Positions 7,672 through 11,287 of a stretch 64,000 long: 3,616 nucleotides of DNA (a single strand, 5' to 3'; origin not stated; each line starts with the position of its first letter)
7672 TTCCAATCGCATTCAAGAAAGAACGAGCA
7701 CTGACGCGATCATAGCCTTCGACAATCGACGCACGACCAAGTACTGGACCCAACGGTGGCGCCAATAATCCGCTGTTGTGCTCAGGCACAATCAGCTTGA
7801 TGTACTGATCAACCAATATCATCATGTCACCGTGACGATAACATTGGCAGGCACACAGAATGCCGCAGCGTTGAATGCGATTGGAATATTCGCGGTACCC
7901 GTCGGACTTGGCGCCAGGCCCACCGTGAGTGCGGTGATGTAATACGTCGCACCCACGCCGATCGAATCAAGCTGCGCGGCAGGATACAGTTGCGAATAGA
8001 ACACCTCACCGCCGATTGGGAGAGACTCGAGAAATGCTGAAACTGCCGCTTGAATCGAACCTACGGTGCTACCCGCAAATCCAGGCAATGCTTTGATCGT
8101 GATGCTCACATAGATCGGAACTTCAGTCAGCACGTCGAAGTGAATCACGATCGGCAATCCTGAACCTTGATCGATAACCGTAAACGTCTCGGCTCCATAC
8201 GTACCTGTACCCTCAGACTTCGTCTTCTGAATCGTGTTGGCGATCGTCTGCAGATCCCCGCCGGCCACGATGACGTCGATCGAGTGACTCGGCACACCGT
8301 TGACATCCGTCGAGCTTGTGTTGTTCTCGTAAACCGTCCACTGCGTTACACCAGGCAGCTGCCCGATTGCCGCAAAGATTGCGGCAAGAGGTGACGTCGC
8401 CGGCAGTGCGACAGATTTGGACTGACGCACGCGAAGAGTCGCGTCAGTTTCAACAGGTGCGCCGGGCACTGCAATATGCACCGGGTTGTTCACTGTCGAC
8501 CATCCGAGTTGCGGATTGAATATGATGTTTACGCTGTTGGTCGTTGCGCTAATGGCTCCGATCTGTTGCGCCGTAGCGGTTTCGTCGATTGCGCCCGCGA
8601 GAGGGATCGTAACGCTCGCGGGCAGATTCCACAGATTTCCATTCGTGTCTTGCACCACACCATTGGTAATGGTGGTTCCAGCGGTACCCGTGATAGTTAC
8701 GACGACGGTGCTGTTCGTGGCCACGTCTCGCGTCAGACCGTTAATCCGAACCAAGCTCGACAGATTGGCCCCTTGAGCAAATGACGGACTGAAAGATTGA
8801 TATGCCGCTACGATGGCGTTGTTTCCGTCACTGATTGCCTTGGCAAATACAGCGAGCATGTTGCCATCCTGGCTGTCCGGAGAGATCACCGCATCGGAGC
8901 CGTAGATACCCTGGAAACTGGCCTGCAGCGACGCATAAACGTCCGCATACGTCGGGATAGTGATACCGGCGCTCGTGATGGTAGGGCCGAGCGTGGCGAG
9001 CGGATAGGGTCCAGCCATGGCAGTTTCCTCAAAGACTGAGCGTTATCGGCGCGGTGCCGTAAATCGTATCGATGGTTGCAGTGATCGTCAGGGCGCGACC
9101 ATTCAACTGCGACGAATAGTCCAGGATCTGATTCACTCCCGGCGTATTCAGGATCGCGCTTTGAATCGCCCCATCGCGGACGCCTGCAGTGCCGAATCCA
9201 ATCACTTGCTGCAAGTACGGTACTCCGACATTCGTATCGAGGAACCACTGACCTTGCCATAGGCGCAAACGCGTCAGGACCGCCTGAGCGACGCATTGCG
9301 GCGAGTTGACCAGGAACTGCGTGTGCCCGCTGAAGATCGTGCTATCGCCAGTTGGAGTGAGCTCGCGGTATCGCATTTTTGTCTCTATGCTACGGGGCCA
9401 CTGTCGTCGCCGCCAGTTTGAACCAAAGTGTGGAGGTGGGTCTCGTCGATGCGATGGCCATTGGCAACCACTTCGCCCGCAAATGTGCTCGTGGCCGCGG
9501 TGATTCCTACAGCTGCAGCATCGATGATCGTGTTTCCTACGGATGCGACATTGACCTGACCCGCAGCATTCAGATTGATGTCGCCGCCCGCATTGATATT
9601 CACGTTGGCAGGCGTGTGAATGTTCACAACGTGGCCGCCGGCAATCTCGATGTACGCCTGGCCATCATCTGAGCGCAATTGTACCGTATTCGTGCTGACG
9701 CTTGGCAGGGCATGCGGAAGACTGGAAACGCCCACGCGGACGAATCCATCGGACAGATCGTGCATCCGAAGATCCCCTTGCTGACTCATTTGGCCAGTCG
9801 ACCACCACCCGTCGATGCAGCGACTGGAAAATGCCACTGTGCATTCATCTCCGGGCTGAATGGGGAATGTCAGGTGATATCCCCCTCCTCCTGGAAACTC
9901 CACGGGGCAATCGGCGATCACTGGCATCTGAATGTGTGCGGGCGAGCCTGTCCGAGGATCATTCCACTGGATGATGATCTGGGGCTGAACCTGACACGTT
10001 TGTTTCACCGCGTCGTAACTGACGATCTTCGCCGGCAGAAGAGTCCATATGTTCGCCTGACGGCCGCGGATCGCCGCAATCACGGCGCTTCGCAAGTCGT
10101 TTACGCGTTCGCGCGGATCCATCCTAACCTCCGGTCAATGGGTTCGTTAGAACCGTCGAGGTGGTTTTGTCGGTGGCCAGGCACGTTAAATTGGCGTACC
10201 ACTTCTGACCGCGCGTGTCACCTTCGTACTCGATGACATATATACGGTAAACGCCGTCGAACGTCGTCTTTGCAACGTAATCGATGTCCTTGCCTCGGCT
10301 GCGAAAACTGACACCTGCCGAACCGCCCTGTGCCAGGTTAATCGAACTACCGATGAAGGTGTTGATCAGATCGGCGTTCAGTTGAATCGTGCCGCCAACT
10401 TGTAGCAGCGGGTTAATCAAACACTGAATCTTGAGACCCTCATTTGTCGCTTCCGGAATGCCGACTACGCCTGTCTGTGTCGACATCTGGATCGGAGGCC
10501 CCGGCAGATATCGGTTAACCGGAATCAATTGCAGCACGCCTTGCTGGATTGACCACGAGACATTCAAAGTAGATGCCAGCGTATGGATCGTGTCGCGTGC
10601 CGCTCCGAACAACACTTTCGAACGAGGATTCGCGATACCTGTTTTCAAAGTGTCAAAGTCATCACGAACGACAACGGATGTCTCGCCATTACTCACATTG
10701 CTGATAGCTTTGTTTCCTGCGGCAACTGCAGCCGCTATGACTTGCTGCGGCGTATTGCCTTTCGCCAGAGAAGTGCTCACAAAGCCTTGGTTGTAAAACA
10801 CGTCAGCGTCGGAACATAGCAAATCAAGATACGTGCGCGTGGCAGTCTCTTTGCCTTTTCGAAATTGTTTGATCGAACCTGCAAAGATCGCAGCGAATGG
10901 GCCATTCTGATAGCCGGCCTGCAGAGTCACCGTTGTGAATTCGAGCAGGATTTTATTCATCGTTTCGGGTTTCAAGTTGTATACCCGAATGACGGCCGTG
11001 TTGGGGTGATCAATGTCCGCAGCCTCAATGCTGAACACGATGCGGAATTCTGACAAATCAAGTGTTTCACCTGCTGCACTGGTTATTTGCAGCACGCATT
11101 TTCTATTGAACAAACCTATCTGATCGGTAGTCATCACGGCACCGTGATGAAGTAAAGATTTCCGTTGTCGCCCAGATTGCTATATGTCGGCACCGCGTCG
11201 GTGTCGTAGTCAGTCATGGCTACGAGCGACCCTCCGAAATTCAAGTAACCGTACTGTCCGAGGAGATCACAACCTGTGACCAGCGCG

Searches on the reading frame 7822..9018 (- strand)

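Call 90: search_protein_families(library=phrogs, proteins=[window:7822-9018:-], max_evalue=0.00001)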
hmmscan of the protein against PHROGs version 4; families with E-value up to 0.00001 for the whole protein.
window:7822-9018:- (398 aa): 2 families
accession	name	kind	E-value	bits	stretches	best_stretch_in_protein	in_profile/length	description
phrog_6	-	tail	8.7e-55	187.4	1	6-397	54-407/548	baseplate wedge subunit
phrog_30339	-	unknown function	7.7e-09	36.6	1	13-127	15-130/150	-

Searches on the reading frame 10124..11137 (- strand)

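Call 90: search_protein_families(library=phrogs, proteins=[window:10124-11137:-], max_evalue=0.00001)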
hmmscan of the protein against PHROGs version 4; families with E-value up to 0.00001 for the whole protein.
window:10124-11137:- (337 aa): 3 families
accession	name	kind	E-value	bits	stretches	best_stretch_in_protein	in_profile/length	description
phrog_196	-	tail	1.2e-59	203.4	1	7-329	82-368/536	baseplate hub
phrog_20677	-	unknown function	2.1e-38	133.1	1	9-259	161-400/631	-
phrog_23564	-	unknown function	1.6e-12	48.6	1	175-269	11-107/155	-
